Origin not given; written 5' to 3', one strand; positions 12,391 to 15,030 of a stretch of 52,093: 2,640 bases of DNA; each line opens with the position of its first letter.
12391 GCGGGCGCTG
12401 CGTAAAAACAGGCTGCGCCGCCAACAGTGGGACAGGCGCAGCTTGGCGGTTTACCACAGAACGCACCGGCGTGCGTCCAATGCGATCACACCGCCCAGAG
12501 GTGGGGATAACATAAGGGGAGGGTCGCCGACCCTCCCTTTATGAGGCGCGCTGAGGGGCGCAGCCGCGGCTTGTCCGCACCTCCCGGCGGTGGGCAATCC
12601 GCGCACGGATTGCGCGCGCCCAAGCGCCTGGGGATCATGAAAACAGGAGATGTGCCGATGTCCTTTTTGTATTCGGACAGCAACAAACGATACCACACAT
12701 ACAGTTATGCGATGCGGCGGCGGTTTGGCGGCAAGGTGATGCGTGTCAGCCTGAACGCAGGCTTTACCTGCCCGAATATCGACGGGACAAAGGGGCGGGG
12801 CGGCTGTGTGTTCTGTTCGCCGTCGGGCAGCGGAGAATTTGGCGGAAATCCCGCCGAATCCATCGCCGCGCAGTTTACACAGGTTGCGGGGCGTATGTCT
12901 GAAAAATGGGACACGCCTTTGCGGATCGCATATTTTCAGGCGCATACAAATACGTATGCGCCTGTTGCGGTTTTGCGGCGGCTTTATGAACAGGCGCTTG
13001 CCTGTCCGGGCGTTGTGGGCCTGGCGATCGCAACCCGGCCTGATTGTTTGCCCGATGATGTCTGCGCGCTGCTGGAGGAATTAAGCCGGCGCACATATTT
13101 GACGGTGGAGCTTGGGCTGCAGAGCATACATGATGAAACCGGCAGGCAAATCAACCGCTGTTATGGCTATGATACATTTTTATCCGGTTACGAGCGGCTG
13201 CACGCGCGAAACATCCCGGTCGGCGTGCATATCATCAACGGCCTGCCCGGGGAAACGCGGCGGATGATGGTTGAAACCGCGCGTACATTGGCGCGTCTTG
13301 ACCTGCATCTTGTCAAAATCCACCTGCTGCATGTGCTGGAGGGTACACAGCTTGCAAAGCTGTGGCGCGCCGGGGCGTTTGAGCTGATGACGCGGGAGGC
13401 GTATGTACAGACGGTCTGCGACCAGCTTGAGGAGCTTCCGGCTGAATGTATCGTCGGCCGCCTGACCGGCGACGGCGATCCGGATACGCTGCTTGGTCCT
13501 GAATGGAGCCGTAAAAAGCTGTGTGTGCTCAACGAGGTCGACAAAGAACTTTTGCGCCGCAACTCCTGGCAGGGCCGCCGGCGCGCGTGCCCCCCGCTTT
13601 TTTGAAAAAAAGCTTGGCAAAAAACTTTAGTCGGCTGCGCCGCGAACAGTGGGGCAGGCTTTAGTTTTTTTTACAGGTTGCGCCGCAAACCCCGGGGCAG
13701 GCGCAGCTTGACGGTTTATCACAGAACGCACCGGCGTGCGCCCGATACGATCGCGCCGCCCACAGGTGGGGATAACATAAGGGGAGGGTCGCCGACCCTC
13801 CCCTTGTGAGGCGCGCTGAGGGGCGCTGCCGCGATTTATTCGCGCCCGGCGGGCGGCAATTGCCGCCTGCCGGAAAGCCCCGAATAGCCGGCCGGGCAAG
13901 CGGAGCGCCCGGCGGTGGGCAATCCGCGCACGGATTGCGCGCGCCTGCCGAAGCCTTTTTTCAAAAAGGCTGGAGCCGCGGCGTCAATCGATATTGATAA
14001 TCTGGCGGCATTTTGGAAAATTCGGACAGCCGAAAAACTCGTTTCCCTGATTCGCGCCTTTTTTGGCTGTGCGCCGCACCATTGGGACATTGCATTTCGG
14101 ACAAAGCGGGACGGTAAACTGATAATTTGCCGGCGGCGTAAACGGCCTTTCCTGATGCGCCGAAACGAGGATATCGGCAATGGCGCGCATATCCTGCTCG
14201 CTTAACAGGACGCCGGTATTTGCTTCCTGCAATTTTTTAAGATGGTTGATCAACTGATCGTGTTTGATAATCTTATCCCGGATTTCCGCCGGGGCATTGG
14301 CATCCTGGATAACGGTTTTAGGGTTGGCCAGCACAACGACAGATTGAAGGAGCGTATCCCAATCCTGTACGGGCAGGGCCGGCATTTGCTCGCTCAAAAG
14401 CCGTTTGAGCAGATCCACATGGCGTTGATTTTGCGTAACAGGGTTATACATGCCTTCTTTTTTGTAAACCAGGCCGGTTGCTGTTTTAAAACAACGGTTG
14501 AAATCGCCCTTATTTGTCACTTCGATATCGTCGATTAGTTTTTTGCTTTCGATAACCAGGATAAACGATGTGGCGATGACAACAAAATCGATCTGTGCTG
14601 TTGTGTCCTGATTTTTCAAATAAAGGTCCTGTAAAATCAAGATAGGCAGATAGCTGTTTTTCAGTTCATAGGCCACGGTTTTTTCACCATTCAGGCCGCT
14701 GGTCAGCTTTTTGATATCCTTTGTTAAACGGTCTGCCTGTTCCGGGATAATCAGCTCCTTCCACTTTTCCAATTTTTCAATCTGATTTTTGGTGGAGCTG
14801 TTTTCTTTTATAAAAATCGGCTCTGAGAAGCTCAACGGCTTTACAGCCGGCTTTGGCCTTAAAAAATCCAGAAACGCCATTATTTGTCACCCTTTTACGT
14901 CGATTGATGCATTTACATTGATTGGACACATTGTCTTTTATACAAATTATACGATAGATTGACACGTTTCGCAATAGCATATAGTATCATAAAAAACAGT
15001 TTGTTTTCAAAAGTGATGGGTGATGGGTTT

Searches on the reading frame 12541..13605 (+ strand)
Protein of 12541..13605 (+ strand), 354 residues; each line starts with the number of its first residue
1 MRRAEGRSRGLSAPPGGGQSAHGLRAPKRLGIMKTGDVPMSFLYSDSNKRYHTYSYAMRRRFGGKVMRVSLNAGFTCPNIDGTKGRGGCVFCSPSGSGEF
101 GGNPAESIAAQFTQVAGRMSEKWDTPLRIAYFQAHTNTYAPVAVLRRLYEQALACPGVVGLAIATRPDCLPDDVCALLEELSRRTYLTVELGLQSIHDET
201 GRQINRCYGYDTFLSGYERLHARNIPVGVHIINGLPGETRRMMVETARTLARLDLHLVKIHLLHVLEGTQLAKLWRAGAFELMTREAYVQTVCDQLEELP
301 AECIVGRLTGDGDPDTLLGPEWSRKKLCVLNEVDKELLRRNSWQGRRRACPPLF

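Call 38: search_protein_families(library=pfam, proteins=[window:12541-13605:+], max_evalue=0.00001)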
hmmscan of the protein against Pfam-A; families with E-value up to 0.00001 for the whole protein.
window:12541-13605:+ (354 aa): 2 families
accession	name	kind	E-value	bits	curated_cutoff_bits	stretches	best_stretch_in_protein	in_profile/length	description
PF16199.10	Radical_SAM_C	-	3.3e-26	91.6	31.9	1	257-337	3-83/85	Radical_SAM C-terminal domain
PF04055.27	Radical_SAM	-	2.6e-14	54.2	29.5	1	87-249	9-165/166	Radical SAM superfamily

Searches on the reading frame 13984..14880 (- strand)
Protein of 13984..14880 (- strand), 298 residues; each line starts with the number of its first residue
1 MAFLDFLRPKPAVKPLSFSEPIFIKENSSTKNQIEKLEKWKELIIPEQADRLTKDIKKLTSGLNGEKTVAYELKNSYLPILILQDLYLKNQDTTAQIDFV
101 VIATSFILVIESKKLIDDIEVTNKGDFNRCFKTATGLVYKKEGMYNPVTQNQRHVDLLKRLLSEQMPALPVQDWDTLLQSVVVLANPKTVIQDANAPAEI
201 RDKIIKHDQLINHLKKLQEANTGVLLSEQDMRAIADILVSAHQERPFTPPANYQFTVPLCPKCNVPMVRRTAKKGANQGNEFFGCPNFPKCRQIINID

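Call 38: search_protein_families(library=pfam, proteins=[window:13984-14880:-], max_evalue=0.00001)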
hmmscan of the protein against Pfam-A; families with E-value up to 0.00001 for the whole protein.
window:13984-14880:- (298 aa): 2 families
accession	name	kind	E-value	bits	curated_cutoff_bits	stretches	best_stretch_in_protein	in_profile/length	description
PF08378.17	NERD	-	6.3e-17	62.5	22.1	1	61-183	1-109/111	Nuclease-related domain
PF01396.24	Zn_ribbon_Top1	-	1.7e-09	37.8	32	1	259-297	3-36/39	Topoisomerase DNA binding C4 zinc finger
